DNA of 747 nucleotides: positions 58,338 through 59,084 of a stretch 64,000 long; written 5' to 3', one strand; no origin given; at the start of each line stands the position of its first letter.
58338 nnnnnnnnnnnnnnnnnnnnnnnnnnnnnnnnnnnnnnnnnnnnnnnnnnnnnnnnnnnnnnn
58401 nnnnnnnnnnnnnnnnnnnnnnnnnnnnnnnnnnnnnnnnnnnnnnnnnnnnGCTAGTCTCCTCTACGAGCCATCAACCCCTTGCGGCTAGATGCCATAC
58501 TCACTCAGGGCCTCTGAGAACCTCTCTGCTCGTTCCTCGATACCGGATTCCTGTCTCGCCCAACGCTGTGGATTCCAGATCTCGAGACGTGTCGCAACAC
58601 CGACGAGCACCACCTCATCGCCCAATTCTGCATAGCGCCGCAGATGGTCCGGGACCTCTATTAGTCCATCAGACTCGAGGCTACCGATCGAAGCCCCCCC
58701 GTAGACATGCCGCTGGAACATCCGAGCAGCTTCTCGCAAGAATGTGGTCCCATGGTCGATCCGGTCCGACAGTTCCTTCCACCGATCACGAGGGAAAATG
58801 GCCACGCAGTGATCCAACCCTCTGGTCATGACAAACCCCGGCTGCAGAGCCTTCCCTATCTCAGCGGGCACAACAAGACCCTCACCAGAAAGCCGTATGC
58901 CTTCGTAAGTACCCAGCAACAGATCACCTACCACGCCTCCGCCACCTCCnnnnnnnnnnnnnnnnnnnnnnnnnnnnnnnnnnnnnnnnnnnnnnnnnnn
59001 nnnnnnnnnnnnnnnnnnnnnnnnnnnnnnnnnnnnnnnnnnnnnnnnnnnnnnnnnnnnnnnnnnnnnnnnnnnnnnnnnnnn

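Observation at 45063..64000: ftsZ sits in a ~19 kb co-directional wall-hydrolase/LysM/LCP supercluster instead of a canonical dcw operon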

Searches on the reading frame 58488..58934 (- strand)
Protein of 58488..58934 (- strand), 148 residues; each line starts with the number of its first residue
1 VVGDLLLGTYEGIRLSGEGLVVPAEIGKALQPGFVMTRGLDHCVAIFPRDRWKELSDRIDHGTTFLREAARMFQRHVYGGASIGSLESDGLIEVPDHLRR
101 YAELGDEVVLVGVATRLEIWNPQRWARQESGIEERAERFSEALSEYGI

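Call 4: search_protein_families(library=pfam, proteins=[window:58488-58934:-], max_evalue=0.01)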
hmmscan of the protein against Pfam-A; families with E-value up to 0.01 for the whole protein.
window:58488-58934:- (148 aa): 1 family
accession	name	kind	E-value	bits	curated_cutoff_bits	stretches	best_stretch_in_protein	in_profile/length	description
PF02381.23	MraZ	-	9.3e-18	64.4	23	2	80-134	4-59/72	MraZ protein, putative antitoxin-like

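Call 28: search_protein_families(library=ncbifam, proteins=[window:58488-58934:-], max_evalue=0.01)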
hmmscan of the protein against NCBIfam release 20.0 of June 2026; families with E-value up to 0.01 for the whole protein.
window:58488-58934:- (148 aa): 6 families
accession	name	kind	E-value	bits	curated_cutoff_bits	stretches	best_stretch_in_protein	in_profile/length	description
TIGR00242.1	TIGR00242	equivalog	1.4e-19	70.4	98.35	1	16-145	12-141/144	division/cell wall cluster transcriptional repressor MraZ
NF001482.0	PRK00326.3-4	equivalog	9.6e-15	54.6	168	1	40-147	50-159/160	division/cell wall cluster transcriptional repressor MraZ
NF001477.0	PRK00326.2-4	equivalog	5.6e-14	52.3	162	1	42-142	45-144/155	division/cell wall cluster transcriptional repressor MraZ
NF001476.0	PRK00326.2-2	equivalog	1.9e-11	43.9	162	1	31-134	41-144/163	division/cell wall cluster transcriptional repressor MraZ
NF001483.0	PRK00326.3-5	equivalog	2.9e-06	27.6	239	1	40-139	42-141/155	division/cell wall cluster transcriptional repressor MraZ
NF001475.0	PRK00326.2-1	equivalog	2.1e-05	24.5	257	1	67-127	69-129/149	division/cell wall cluster transcriptional repressor MraZ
